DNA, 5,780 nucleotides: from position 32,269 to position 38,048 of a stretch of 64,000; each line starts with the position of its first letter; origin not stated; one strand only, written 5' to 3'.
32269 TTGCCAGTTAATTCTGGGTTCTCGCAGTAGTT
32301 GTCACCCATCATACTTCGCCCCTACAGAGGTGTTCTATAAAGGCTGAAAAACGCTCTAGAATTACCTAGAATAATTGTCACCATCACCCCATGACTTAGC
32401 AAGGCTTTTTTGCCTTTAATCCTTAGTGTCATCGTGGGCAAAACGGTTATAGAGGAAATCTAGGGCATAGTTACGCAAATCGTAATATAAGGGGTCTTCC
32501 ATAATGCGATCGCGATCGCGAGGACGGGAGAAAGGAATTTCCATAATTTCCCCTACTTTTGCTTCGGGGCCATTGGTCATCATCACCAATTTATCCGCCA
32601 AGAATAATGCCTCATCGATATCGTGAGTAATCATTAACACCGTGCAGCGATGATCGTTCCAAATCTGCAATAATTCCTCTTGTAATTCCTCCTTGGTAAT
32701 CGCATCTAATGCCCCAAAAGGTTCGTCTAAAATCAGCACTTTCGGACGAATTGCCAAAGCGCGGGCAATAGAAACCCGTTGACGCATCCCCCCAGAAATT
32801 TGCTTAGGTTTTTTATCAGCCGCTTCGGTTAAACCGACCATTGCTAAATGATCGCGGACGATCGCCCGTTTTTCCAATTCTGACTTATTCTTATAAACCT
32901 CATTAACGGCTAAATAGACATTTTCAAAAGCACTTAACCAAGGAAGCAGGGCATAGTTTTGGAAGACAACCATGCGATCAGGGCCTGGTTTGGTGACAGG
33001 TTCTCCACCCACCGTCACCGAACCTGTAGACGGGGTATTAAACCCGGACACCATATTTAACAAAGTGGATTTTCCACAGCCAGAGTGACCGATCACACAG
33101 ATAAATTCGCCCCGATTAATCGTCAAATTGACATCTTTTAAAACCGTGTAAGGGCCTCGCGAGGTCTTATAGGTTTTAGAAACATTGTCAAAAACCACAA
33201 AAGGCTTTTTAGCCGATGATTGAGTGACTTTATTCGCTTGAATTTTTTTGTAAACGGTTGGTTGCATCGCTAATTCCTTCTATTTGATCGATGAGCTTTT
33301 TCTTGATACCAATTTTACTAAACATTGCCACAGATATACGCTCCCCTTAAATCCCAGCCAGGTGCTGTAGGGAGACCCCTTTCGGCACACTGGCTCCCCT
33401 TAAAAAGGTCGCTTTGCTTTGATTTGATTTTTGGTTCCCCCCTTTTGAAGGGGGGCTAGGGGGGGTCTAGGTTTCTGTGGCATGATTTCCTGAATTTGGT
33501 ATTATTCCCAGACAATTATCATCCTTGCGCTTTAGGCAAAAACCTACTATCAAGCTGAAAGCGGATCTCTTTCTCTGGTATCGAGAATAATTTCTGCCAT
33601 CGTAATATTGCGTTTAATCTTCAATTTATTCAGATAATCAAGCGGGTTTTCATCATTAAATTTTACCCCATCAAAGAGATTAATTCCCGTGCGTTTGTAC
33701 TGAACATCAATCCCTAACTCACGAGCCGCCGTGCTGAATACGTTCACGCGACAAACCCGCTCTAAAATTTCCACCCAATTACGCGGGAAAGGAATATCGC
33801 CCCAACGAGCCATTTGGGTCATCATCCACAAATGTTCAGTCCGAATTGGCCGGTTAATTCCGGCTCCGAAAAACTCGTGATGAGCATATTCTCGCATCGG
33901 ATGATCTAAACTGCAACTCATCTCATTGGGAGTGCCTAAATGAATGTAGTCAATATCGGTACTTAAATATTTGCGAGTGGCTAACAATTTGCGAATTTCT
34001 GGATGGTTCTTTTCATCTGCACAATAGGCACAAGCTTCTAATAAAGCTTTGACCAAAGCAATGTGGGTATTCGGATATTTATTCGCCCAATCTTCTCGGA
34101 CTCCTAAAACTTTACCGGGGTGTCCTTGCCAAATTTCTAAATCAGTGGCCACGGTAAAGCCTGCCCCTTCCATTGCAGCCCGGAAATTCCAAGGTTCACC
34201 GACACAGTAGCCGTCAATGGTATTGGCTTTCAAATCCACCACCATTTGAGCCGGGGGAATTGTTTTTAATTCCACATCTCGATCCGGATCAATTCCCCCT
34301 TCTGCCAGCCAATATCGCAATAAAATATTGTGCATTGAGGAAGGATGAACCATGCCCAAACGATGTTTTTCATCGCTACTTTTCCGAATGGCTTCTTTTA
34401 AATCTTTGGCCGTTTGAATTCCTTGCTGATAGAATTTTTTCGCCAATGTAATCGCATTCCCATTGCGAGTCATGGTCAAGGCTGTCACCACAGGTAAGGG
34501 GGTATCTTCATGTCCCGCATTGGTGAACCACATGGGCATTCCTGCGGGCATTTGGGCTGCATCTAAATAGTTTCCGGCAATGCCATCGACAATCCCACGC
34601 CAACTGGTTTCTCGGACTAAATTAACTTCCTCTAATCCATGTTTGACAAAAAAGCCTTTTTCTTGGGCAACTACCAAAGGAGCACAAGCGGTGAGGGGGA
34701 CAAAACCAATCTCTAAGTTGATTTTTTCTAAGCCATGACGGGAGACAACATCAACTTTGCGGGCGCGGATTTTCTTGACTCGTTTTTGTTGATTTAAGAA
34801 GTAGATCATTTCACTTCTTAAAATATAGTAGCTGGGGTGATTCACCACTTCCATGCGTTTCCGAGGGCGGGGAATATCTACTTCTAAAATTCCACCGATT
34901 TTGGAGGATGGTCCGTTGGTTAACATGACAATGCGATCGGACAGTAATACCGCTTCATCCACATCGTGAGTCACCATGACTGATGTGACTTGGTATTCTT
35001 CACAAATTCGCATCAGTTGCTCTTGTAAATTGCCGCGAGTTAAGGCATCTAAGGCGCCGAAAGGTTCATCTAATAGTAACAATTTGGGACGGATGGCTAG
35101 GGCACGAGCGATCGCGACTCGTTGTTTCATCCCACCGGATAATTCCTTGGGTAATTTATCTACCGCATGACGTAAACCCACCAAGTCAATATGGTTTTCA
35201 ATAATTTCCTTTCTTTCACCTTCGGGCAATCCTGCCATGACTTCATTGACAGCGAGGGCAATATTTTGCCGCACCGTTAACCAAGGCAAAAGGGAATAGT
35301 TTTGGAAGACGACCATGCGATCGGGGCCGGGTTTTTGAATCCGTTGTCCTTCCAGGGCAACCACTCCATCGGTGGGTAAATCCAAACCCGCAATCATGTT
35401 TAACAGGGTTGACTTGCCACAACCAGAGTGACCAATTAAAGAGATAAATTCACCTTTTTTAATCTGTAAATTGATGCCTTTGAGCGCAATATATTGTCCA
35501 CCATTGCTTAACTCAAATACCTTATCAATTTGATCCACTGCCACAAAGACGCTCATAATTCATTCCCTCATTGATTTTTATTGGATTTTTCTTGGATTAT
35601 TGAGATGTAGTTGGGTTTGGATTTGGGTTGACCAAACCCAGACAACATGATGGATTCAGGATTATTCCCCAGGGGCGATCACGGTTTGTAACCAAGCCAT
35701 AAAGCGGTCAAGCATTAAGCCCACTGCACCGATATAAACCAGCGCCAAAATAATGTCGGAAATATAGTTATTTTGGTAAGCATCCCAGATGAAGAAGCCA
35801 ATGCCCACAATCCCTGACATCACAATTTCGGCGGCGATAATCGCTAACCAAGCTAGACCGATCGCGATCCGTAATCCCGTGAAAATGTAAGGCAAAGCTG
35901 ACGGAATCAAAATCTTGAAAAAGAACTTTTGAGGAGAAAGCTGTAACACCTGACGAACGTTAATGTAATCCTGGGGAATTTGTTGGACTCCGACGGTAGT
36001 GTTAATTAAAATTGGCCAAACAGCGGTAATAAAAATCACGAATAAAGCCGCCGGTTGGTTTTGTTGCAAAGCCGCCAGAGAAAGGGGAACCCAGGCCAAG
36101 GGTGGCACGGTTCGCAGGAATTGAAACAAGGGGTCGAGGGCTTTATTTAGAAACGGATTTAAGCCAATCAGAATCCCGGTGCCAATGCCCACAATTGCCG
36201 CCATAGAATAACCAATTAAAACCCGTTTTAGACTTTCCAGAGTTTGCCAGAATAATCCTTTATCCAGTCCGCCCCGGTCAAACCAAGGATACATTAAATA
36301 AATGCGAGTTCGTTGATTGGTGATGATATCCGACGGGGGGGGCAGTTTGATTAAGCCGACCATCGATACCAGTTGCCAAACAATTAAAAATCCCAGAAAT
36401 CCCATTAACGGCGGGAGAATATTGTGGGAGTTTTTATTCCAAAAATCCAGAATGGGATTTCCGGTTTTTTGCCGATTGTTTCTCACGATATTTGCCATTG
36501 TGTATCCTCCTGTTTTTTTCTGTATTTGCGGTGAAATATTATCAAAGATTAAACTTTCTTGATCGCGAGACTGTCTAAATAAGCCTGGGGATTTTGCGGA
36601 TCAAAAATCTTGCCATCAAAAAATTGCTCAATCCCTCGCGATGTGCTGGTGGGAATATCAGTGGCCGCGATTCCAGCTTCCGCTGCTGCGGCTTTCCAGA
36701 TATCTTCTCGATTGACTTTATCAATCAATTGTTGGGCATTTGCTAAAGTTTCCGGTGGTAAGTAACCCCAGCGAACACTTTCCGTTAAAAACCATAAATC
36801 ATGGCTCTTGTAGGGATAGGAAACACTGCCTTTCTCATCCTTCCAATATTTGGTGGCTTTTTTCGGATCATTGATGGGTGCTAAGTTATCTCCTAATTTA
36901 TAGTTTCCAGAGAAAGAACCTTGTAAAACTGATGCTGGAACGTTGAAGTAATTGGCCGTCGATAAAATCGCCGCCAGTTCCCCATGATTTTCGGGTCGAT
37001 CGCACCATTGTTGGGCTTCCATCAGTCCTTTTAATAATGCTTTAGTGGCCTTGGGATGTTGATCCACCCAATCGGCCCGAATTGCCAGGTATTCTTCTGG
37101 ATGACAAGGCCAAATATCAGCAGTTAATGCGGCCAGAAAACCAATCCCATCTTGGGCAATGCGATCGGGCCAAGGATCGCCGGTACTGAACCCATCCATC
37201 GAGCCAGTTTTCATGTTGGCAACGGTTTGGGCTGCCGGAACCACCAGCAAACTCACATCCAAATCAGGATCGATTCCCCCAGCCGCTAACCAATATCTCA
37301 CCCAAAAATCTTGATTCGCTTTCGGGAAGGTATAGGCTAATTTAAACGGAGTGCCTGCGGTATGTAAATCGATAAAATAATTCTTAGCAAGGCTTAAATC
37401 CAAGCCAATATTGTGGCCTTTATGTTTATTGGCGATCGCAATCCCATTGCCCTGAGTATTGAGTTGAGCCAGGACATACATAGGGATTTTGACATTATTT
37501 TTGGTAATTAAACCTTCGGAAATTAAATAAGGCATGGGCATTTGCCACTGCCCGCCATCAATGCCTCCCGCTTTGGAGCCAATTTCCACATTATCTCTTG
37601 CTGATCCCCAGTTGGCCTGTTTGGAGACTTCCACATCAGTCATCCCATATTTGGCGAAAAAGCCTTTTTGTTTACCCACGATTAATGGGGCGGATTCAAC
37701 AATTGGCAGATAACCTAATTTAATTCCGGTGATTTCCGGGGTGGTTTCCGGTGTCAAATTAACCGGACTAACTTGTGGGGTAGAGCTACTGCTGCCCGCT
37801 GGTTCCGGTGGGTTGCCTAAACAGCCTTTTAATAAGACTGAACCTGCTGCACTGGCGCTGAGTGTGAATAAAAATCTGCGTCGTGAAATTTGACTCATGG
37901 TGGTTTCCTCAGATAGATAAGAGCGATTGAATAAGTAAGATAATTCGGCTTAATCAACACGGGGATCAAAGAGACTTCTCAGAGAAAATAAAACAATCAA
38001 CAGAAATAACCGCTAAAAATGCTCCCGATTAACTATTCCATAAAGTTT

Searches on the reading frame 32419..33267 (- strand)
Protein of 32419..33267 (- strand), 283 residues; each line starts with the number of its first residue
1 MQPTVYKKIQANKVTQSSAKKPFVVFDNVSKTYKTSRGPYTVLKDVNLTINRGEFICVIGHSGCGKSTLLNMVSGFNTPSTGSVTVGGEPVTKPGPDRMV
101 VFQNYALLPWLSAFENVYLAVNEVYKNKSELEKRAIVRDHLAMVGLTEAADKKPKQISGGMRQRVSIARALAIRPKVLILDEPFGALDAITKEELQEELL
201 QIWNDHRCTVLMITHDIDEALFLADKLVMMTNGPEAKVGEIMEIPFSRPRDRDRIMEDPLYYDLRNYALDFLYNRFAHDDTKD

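Call 23: search_protein_families(library=pfam, proteins=[window:32419-33267:-], max_evalue=0.00001)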
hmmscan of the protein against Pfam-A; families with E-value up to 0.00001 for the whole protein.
window:32419-33267:- (283 aa): 2 families
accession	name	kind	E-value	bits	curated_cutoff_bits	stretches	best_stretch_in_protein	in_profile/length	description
PF00005.33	ABC_tran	-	1.2e-33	117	25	1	43-184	1-136/137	ABC transporter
PF13401.12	AAA_22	-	1.8e-06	28.7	27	1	53-219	5-128/130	AAA domain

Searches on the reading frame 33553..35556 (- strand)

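Call 23: search_protein_families(library=pfam, proteins=[window:33553-35556:-], max_evalue=0.00001)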
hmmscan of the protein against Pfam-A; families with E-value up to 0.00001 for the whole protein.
window:33553-35556:- (668 aa): 3 families
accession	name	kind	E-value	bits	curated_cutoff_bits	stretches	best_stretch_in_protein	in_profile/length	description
PF13379.11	NMT1_2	-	7.1e-86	288.6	24.7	1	276-525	3-251/252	NMT1-like family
PF00005.33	ABC_tran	-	8.6e-34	117.5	25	1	25-166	1-136/137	ABC transporter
PF09084.16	NMT1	-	2.9e-06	27.8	20.5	1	291-514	4-211/216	NMT1/THI5 like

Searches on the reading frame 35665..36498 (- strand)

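Call 24: search_protein_families(library=pfam, proteins=[window:35665-36498:-], max_evalue=0.00001)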
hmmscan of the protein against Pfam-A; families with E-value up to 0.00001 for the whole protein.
window:35665-36498:- (278 aa): 1 family
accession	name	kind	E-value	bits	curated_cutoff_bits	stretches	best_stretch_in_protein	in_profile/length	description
PF00528.27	BPD_transp_1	-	2.7e-26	92.9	26.4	1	104-274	1-178/184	Binding-protein-dependent transport system inner membrane component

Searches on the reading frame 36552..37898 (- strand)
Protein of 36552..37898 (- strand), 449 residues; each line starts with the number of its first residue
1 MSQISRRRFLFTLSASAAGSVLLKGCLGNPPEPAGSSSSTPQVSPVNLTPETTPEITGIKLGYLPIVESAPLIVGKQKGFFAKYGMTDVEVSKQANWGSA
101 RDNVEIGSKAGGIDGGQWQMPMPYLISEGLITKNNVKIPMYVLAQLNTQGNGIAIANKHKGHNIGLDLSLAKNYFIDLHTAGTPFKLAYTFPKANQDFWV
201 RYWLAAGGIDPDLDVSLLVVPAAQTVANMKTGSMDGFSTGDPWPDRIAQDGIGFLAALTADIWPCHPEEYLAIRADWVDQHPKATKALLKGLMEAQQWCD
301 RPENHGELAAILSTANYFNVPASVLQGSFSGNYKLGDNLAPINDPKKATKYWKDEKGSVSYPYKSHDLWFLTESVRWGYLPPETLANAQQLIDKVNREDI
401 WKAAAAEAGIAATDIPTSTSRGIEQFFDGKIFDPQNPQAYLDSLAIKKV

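Call 24: search_protein_families(library=pfam, proteins=[window:36552-37898:-], max_evalue=0.00001)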
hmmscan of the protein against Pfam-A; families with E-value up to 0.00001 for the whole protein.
window:36552-37898:- (449 aa): 1 family
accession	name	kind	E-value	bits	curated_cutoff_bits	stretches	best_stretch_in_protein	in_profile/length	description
PF13379.11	NMT1_2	-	2.1e-89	300.1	24.7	1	53-313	2-252/252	NMT1-like family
